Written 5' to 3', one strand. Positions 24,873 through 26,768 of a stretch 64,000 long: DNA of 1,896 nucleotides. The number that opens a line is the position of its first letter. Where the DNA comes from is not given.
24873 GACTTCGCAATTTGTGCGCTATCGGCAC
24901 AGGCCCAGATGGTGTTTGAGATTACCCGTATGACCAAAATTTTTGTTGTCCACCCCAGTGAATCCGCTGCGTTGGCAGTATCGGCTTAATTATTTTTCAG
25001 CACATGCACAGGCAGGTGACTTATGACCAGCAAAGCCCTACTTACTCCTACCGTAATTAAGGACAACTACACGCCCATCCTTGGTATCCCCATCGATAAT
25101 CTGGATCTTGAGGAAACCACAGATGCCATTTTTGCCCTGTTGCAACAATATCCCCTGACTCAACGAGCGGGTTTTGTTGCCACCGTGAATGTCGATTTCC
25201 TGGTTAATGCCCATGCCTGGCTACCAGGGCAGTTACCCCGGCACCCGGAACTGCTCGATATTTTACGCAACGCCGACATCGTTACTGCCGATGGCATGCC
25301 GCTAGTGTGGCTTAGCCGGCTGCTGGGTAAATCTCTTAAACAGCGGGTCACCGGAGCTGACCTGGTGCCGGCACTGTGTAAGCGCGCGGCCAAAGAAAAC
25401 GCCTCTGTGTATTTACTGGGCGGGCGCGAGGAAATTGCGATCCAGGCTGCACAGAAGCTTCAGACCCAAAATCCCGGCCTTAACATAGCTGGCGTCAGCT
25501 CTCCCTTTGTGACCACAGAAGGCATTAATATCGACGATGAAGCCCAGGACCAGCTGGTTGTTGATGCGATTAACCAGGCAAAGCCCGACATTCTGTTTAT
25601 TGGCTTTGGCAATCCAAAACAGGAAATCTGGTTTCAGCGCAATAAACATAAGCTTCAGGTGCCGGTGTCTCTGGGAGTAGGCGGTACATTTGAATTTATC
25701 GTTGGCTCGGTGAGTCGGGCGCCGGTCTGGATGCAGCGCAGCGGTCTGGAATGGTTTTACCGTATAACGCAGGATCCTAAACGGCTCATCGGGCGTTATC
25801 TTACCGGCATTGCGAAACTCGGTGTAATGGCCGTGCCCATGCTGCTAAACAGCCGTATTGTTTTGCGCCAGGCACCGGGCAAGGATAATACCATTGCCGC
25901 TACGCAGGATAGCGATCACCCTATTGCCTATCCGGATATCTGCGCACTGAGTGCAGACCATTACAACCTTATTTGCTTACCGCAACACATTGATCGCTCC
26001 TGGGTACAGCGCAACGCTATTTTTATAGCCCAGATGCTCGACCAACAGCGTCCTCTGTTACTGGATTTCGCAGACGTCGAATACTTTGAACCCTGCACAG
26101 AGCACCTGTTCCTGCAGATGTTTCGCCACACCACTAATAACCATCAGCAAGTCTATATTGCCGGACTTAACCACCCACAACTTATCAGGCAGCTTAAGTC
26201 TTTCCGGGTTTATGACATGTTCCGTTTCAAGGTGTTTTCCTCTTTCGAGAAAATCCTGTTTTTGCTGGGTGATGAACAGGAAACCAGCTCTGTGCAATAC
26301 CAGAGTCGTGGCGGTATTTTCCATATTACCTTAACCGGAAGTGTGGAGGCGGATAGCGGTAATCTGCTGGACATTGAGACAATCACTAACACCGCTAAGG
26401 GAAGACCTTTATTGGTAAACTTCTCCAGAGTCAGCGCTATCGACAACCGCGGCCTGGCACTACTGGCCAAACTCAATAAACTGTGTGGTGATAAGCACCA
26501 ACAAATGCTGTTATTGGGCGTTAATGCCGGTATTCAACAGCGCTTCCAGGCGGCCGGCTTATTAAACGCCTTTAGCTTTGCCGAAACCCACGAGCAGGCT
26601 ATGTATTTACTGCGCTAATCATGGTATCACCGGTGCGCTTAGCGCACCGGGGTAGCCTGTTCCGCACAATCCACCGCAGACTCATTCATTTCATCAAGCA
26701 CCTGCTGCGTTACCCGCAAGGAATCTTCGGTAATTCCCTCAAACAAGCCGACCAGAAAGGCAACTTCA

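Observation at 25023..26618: GT26 (WecB/TagA/CpsF) glycosyltransferase fused to two STAS-like domains, next to the free STAS gene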

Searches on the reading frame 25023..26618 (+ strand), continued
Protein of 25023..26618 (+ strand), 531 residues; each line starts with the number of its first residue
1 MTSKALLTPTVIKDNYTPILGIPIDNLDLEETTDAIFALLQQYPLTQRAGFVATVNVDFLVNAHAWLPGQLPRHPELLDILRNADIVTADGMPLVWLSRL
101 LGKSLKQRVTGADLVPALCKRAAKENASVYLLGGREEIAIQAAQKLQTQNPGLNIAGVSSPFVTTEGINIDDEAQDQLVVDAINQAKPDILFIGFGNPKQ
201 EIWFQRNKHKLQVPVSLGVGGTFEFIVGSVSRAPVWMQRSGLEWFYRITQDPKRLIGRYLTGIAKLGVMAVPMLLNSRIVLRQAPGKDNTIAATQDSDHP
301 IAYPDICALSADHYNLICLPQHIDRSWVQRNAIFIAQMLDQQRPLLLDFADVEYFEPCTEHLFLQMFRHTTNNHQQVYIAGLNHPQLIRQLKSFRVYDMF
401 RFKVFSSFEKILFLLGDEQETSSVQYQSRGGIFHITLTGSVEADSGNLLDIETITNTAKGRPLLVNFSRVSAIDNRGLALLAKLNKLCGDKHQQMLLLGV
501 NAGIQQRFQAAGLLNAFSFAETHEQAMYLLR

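Call 66: search_solved_structures(query=window:25023-26615:+, max_evalue=0.001, show_alignments=2)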
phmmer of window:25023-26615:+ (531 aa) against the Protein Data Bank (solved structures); distinct sequences matched with E-value up to 0.001: 4.
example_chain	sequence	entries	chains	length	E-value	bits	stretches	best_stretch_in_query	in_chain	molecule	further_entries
7mpk_A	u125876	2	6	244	5e-36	127.4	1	18-281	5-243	N-acetylglucosaminyldiphosphoundecaprenol N-acetyl-beta-D-mannosaminyltransferase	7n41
5wb4_A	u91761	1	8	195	3e-27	98.4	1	18-228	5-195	N-acetylglucosaminyldiphosphoundecaprenol N-acetyl-beta-D-mannosaminyltransferase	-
5wfg_A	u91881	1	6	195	7.7e-27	97.1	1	18-228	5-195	N-acetylglucosaminyldiphosphoundecaprenol N-acetyl-beta-D-mannosaminyltransferase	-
4hyl_A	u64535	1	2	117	0.0002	23.2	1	423-530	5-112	Stage II sporulation protein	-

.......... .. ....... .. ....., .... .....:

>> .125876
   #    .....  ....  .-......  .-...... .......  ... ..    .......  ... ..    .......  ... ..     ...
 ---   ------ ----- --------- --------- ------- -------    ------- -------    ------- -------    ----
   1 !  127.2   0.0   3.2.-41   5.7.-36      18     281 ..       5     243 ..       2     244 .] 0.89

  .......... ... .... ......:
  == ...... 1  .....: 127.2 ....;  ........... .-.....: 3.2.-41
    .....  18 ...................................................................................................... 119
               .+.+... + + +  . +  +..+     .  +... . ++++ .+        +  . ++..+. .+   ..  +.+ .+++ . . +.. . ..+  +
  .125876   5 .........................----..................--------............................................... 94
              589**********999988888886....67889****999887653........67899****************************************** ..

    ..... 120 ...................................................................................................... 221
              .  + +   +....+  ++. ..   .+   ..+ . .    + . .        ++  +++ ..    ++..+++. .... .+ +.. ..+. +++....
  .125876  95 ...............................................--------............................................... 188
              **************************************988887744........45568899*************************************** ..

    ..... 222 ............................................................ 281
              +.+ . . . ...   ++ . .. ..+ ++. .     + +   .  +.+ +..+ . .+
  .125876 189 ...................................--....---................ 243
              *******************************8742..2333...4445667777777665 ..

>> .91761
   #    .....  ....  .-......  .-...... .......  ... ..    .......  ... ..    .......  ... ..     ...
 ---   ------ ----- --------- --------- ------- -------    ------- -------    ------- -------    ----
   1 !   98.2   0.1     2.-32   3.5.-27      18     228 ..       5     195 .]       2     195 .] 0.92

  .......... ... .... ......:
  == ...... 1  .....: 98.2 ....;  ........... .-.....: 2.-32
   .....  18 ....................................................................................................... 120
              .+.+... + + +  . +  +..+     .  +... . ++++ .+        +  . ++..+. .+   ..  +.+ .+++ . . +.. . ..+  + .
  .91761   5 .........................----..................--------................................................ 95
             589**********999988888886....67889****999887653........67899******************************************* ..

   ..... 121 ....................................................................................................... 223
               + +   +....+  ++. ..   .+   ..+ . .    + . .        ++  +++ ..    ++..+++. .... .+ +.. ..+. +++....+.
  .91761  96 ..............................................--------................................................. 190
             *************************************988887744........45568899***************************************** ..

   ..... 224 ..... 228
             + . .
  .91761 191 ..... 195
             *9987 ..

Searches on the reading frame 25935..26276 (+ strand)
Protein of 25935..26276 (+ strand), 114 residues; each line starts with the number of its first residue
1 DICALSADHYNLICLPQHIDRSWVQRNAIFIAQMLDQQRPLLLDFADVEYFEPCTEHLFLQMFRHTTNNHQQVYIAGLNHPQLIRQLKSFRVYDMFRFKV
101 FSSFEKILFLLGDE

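Call 19: search_protein_families(library=pfam, alignment_id=A2, max_evalue=0.01)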
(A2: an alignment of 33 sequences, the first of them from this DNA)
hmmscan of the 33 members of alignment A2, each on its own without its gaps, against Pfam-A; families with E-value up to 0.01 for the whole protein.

A. member 1, seq(114 aa): 2 families
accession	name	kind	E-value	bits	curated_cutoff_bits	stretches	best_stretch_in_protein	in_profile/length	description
PF01740.26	STAS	-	0.00046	20.4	22.6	1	27-105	39-104/106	STAS domain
PF13466.11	STAS_2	-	0.0065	17.1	29.2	1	15-88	3-75/80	STAS domain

B. families by the number of members that match (of 33 scanned): 2 families
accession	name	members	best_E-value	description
PF01740.26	STAS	27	1.1e-18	STAS domain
PF13466.11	STAS_2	26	4.8e-17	STAS domain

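Call 20: search_solved_structures(query=A2, max_evalue=0.01, show_alignments=2)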
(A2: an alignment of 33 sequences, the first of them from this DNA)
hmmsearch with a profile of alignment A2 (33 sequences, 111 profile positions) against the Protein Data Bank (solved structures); distinct sequences matched with E-value up to 0.01: 26.
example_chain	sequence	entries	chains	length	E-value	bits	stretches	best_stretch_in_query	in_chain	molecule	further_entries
4hyl_A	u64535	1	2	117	8.6e-14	54.3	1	4-105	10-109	Stage II sporulation protein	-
1sbo_A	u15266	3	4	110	4.5e-13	51.9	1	9-94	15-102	Putative anti-sigma factor antagonist TM1442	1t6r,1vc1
1th8_B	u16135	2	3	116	3e-11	46.1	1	6-93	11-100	Anti-sigma F factor antagonist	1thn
1auz_A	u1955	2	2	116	4.8e-11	45.4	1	5-96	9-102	SPOIIAA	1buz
1tid_B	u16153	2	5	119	1.3e-10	44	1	6-93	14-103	Anti-sigma F factor antagonist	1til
3t6o_A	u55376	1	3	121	1.1e-08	37.8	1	4-93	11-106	Sulfate transporter/antisigma-factor antagonist STAS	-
3llo_A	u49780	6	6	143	4.7e-07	32.6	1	34-103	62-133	Prestin | Prestin,Rat prestin STAS domain | Prestin,Prestin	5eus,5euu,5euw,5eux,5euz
6m36_B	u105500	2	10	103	2.1e-06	30.5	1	12-92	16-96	Anti-sigma-B factor antagonist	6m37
7sun_A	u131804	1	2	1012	2.7e-06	30.1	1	26-102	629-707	Prestin, Enhanced Yellow Fluorescent Protein chimera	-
1h4y_A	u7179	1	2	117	2.4e-05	27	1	6-85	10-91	ANTI-SIGMA F FACTOR ANTAGONIST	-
7lgu_A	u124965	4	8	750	2.7e-05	26.9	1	34-91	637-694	Prestin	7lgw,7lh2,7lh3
1h4x_A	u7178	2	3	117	5e-05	26.1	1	6-67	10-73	ANTI-SIGMA F FACTOR ANTAGONIST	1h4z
7s8x_A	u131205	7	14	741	6.2e-05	25.7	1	6-89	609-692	Prestin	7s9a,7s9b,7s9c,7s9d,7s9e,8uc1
6qcm_A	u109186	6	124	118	0.00027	23.7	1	10-83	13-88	RsbS protein | RsbT antagonist protein RsbS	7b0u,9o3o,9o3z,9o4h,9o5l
7v73_A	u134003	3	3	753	0.00037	23.3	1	38-85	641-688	Prestin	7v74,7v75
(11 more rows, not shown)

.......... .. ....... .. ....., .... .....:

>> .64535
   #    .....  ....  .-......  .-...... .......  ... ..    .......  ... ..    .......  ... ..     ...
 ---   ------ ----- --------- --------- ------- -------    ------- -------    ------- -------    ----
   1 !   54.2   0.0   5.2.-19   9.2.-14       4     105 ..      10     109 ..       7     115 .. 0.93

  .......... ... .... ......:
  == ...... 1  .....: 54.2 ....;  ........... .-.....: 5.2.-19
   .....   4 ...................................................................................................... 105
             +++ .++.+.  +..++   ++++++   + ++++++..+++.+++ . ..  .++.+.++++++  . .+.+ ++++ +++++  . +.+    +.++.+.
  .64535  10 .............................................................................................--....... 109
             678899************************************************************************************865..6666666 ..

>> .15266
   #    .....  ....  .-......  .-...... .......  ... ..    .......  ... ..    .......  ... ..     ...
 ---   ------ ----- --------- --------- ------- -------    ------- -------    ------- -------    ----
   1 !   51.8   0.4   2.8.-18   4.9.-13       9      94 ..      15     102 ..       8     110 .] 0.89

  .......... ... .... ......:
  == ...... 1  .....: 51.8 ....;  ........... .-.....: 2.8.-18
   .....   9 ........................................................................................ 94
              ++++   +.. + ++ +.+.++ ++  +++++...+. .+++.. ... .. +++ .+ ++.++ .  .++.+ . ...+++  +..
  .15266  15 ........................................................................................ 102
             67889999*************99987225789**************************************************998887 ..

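Call 76: predict_structure(alignment_id=A2)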
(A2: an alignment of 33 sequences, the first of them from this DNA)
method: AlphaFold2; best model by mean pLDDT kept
length: 114 residues; sequences in the alignment: 33
mean_pLDDT: 90.9   pTM: 0.82
mean pLDDT of the five models: 90.9, 89.1, 86.4, 86.3, 86.2
residues with pLDDT >= 90: 87; 70-90: 24; 50-70: 3; < 50: 0
segments of 3 or more residues with pLDDT < 50: none
pLDDT, mean of each block of 10 residues (from residue 1): 80 95 95 92 95 90 90 94 93 92 92 73
secondary structure, 60 per line:
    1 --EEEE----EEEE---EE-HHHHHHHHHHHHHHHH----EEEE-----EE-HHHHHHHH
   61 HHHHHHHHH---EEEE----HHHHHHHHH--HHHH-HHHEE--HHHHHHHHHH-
elements in order: E3-6 E11-14 H21-36 E41-44 H53-69 E73-76 H81-89 H92-95 H104-113

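Call 78: fold_search(model_id=the predicted structure, library=pdb)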
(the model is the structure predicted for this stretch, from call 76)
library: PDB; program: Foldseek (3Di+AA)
matches with E <= 10: 918; with E <= 0.001: 29
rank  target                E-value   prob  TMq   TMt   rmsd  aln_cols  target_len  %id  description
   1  4hyl_A                2.5e-06  1.00  0.85  0.86   1.8       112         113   18  The crystal structure of an anti-sigma-factor antagonist from Haliangium ochraceum DSM 14365 (released 2012-11-28)
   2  6m36_H                3.7e-06  1.00  0.74  0.83   1.6        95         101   15  The crystal structure of B. subtilis RsbV/RsbW complex in the monoclinic crystal form (released 2020-07-15)
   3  1th8_B                1.0e-05  1.00  0.81  0.81   2.2       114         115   13  Crystal Structures of the ADP and ATP bound forms of the Bacillus Anti-sigma factor SpoIIAB in complex with the Anti-a (released 2004-06-15)
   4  4hyl_B                1.4e-05  1.00  0.80  0.79   2.5       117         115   20  The crystal structure of an anti-sigma-factor antagonist from Haliangium ochraceum DSM 14365 (released 2012-11-28)
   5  6m36_B                2.1e-05  1.00  0.73  0.82   1.7        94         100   15  The crystal structure of B. subtilis RsbV/RsbW complex in the monoclinic crystal form (released 2020-07-15)
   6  6m36_D                2.4e-05  1.00  0.74  0.84   1.7        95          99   14  The crystal structure of B. subtilis RsbV/RsbW complex in the monoclinic crystal form (released 2020-07-15)
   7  3t6o_A                4.4e-05  1.00  0.79  0.76   2.3       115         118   17  The Structure of an Anti-sigma-factor antagonist (STAS) domain protein from Planctomyces limnophilus. (released 2011-09-07)
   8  1thn_B                5.1e-05  1.00  0.81  0.81   2.2       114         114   14  Crystal Structures of the ADP and ATP bound forms of the Bacillus Anti-sigma factor SpoIIAB in complex with the Anti-a (released 2004-06-15)
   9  1tid_B                6.2e-05  1.00  0.81  0.78   2.2       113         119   13  Crystal Structures of the ADP and ATP bound forms of the Bacillus Anti-sigma factor SpoIIAB in complex with the Anti-a (released 2004-06-15)
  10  1til_B                7.6e-05  1.00  0.80  0.78   2.3       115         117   14  Crystal Structures of the ADP and ATP bound forms of the Bacillus Anti-sigma factor SpoIIAB in complex with the Anti-a (released 2004-06-15)
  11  1tid_D                8.2e-05  1.00  0.81  0.79   2.2       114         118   14  Crystal Structures of the ADP and ATP bound forms of the Bacillus Anti-sigma factor SpoIIAB in complex with the Anti-a (released 2004-06-15)
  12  1vc1_A                1.1e-04  1.00  0.77  0.80   2.2       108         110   14  Crystal structure of the TM1442 protein from Thermotoga maritima, a homolog of the Bacillus subtilis general stress re (released 2004-09-28)
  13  4qtp_D                1.2e-04  1.00  0.79  0.79   2.1       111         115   11  Crystal Structure of an Anti-sigma Factor Antagonist from Mycobacterium paratuberculosis (released 2014-07-16)
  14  7v73                  1.2e-04  1.00  0.67  0.15   6.1       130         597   15  Thermostabilized human prestin in complex with chloride (released 2022-08-31)
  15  1h4y_A                1.5e-04  1.00  0.75  0.74   2.4       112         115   11  Structure of the Anti-Sigma Factor Antagonist SpoIIAA in its Unphosphorylated Form (released 2001-07-06)
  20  6m36_F                3.6e-04  1.00  0.70  0.82   1.9        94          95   13  The crystal structure of B. subtilis RsbV/RsbW complex in the monoclinic crystal form (released 2020-07-15)
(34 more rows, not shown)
